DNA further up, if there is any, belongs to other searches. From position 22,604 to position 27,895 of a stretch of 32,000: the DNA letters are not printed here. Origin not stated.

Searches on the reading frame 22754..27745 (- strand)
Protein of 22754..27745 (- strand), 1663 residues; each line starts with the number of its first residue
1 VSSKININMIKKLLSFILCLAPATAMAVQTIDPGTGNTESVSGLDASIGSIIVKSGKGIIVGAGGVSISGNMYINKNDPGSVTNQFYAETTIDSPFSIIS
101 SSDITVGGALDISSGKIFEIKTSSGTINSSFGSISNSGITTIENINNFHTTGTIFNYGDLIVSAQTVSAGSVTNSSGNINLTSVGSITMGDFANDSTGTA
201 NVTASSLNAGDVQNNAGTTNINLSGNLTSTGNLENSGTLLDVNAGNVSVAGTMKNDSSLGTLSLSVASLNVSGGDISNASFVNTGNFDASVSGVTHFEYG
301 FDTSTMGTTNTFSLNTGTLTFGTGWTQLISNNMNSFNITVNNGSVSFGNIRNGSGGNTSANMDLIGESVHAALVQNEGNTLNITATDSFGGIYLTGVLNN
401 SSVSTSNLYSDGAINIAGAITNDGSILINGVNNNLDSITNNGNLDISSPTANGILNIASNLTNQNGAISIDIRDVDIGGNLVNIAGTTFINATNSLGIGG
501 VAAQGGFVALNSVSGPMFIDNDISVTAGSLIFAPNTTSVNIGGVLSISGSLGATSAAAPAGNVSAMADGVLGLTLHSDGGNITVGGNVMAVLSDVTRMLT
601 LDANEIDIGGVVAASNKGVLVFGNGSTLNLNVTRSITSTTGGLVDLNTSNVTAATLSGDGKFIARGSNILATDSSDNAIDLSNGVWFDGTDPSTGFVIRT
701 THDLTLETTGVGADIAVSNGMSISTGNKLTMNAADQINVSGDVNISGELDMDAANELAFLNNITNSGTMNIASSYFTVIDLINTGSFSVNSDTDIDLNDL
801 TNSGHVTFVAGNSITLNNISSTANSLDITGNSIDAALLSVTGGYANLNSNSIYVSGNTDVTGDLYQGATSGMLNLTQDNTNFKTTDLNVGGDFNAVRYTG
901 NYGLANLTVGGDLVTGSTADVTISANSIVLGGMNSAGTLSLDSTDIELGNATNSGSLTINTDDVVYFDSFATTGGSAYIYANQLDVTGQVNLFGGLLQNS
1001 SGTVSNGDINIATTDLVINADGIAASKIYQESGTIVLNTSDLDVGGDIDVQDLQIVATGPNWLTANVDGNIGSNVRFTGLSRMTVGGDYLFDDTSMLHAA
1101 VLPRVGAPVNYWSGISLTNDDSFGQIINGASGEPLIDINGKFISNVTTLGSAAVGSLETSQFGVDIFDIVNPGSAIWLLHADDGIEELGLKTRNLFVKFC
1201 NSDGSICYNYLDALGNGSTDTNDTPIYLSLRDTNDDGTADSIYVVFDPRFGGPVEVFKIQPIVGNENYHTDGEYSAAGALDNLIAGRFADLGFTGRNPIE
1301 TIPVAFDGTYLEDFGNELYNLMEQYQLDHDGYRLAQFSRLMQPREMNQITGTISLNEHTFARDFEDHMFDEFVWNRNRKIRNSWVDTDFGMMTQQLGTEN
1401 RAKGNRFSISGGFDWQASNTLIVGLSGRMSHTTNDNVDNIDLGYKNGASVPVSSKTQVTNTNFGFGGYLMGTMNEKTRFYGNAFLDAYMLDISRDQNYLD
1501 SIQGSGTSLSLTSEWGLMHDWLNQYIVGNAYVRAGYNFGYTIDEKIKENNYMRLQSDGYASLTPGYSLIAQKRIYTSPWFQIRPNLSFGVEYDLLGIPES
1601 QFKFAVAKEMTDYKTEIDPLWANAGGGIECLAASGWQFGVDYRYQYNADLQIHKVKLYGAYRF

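Call 35: search_protein_families(library=ncbifam, proteins=[window:22754-27745:-], max_evalue=0.01)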
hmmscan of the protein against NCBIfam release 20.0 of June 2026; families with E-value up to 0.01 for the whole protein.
window:22754-27745:- (1663 aa): 0 families

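Call 51: search_protein_families(library=pfam, proteins=[window:22754-27745:-], max_evalue=0.001)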
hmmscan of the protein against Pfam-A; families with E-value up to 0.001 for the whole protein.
window:22754-27745:- (1663 aa): 0 families

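Call 100: search_solved_structures(query=window:22754-27745:-, max_evalue=0.1)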
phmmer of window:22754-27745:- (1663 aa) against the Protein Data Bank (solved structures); distinct sequences matched with E-value up to 0.1: 1.
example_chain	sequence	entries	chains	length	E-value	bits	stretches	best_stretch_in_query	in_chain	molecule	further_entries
9zd7_P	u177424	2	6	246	0.051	14.4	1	861-977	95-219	tail tip gp86 | gp86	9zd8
